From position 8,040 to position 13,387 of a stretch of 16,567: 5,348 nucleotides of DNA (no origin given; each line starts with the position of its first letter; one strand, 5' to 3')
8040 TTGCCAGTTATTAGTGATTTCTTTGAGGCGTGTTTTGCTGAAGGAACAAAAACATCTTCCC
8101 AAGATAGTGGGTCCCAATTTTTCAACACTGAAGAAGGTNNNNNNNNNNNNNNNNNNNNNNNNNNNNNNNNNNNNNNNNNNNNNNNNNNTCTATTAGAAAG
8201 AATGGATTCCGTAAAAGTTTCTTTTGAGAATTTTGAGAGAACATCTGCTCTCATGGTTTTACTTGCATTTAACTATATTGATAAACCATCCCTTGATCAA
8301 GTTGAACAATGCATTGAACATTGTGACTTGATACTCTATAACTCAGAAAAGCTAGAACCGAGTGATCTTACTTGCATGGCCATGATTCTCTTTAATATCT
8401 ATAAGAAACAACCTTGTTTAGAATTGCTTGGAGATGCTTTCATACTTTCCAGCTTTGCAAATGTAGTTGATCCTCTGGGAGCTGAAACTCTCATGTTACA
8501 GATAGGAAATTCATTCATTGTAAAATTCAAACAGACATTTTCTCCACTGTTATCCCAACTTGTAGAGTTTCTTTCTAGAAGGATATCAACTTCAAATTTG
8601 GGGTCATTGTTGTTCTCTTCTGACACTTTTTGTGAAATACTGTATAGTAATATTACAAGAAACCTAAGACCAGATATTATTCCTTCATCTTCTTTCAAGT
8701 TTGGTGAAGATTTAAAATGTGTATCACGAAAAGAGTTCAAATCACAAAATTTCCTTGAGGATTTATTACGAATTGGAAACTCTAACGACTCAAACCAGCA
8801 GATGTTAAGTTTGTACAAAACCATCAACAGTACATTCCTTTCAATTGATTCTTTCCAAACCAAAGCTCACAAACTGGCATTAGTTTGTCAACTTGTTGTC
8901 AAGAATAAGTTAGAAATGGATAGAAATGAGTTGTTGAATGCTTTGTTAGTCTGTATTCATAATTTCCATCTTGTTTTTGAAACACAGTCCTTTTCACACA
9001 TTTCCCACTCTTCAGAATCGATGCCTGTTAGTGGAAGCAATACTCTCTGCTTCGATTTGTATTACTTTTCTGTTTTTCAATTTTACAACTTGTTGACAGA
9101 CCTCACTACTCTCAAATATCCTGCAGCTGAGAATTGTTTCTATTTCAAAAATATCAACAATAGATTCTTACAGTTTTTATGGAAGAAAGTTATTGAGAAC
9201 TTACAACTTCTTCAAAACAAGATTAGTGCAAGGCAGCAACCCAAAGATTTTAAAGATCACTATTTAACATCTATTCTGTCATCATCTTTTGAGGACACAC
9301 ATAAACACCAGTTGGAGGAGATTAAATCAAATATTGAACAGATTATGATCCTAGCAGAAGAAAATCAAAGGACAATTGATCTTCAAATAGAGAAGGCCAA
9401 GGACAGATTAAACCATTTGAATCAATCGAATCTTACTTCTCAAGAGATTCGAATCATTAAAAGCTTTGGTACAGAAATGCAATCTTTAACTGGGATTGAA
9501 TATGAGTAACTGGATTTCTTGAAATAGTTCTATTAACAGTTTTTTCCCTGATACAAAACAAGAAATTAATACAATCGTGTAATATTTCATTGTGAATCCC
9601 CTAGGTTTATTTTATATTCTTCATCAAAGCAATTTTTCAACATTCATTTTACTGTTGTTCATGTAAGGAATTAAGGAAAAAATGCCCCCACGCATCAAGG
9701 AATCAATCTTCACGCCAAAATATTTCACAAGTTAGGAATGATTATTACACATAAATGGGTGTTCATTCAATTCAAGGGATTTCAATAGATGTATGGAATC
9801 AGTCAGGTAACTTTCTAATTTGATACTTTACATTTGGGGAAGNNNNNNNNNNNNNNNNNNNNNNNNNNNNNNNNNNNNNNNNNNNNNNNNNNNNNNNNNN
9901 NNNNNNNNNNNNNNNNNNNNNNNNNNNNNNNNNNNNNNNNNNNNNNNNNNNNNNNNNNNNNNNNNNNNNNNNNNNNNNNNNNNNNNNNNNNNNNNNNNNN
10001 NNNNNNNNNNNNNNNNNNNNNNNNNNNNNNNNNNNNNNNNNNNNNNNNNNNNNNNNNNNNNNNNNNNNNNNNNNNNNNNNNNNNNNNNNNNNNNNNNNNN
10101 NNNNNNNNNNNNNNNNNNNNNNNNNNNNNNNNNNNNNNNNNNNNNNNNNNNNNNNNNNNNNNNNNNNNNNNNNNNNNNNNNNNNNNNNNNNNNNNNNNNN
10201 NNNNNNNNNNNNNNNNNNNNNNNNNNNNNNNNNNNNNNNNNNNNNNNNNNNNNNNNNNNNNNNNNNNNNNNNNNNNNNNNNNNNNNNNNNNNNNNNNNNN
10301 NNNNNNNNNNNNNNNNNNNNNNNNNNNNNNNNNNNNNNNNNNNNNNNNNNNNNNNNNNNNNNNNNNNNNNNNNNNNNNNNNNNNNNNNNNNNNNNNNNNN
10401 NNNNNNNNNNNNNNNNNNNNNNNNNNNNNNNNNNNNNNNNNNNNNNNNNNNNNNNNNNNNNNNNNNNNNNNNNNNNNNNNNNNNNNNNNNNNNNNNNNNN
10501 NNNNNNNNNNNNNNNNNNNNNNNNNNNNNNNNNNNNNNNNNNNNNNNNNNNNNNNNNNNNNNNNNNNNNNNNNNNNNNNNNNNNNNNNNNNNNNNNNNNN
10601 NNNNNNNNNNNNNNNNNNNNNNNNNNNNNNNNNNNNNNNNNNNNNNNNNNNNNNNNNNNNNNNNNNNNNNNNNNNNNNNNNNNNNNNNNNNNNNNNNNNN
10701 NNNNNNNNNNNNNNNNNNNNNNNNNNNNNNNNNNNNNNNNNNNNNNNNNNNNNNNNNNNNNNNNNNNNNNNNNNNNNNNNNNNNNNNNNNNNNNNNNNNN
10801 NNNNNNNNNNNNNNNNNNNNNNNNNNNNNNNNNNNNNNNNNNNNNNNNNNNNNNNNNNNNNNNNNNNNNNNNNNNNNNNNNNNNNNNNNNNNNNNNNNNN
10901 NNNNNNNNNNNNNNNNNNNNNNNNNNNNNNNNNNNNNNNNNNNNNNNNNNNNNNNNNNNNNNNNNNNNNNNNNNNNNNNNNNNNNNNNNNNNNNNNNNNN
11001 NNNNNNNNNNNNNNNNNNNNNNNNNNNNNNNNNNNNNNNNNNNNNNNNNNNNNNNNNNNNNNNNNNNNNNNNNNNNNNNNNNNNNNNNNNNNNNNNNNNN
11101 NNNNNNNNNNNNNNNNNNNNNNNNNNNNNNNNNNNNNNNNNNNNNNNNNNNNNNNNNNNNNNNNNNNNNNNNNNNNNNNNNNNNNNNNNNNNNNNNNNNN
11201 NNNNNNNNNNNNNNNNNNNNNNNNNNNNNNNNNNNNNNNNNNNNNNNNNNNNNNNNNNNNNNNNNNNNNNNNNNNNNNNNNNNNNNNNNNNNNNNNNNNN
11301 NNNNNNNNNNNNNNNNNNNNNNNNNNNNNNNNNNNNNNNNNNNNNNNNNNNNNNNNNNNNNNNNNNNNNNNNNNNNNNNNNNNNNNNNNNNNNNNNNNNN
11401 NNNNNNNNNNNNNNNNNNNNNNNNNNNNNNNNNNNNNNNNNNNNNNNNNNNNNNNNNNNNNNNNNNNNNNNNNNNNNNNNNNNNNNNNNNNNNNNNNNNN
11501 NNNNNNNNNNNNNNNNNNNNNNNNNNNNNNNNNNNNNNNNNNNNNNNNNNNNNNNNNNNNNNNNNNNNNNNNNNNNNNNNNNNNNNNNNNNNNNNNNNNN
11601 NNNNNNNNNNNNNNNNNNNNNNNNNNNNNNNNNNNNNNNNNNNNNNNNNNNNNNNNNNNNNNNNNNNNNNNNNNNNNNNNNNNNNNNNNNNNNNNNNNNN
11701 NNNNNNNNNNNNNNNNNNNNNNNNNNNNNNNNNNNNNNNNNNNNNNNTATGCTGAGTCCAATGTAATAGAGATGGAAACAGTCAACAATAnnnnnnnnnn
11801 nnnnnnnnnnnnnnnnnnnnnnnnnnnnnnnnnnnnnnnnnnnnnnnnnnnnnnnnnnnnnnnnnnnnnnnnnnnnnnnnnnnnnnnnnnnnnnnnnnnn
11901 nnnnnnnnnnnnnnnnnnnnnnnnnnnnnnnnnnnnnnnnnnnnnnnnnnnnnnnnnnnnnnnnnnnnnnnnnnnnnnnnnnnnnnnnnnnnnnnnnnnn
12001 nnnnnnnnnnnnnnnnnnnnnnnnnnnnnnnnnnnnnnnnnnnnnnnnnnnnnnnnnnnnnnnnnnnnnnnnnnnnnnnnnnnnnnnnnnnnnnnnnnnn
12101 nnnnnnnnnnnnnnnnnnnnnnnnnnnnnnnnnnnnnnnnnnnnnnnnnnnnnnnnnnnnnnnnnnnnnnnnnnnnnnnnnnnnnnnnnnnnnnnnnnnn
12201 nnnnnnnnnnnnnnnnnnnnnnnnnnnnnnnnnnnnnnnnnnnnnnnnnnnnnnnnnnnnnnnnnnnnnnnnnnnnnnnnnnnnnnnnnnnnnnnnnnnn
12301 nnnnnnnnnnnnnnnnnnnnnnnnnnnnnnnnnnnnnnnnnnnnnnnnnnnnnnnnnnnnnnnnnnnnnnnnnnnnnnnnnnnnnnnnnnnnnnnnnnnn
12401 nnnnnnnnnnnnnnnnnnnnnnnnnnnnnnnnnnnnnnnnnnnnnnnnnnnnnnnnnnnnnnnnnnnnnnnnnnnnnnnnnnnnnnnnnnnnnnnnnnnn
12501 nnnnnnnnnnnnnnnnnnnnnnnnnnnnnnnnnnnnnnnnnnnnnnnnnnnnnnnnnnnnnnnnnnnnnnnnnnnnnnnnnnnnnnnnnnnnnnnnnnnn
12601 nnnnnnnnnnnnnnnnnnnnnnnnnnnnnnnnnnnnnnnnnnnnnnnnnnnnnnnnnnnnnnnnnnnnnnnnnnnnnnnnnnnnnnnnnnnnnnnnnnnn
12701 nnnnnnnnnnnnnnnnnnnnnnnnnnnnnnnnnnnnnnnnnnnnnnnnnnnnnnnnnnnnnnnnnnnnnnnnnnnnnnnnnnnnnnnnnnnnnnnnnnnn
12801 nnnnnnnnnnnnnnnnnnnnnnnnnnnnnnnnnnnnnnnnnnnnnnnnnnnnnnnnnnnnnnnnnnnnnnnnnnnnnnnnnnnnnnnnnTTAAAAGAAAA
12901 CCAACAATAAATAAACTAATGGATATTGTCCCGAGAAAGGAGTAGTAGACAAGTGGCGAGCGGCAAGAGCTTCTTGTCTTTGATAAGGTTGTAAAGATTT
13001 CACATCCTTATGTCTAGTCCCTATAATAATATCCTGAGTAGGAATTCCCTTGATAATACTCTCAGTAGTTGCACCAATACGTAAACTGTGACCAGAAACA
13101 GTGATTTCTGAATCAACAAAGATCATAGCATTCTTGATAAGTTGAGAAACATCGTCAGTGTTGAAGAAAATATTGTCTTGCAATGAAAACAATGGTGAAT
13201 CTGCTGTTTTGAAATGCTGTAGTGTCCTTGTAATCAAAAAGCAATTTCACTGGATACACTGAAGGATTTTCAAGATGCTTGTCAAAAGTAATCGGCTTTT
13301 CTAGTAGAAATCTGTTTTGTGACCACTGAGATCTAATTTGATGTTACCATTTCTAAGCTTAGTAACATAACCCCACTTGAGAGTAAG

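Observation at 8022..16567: Recently duplicated gene pair of an unrecognised family with a conserved promoter and a fast-evolving N-terminus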

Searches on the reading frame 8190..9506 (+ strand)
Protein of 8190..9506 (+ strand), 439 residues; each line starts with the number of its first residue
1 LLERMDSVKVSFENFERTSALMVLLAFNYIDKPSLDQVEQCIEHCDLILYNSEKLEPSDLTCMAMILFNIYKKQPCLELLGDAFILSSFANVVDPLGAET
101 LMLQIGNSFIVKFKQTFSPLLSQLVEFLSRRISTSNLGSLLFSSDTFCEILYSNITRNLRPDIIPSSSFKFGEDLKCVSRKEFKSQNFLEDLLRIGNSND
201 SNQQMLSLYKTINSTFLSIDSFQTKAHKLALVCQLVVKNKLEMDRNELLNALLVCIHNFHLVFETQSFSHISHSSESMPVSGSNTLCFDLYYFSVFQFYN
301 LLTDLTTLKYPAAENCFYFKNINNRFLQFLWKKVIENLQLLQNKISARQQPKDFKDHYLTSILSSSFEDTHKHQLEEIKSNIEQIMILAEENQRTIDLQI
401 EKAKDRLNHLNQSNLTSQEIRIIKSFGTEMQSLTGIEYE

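Call 8: search_protein_families(library=pfam, max_evalue=0.1, proteins=[window:8190-9506:+])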
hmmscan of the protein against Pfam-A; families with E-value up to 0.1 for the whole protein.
window:8190-9506:+ (439 aa): 0 families

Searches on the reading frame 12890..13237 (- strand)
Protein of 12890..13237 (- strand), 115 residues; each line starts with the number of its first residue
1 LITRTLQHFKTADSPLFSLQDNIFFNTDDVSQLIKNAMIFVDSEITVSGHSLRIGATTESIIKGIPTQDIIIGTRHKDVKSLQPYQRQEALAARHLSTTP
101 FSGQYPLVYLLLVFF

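Call 8: search_protein_families(library=pfam, max_evalue=0.1, proteins=[window:12890-13237:-])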
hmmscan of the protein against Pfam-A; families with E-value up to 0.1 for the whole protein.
window:12890-13237:- (115 aa): 1 family
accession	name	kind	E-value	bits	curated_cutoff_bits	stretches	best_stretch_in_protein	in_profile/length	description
PF00589.27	Phage_integrase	-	0.021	15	27.1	1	16-88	96-168/172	Phage integrase family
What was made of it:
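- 12890..13237 (-): Weak tyrosine-recombinase-like fragment. Pfam Phage_integrase, E = 0.021, 15 bits, below the 27.1 cutoff (call 8).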

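Call 59: search_solved_structures(query=window:12890-13237:-, max_evalue=1)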
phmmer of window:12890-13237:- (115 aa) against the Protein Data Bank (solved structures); distinct sequences matched with E-value up to 1: 1.
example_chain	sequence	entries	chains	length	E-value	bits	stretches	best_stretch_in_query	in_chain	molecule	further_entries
2nvm_A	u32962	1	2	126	0.74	13.6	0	42-83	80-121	FdxN element excision controlling factor XisI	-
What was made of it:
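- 12890..13237 (-): No PDB sequence match (call 59).
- On DIRS-like tyrosine-recombinase retroelement (the spacer between the copies): No PDB match (call 59).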
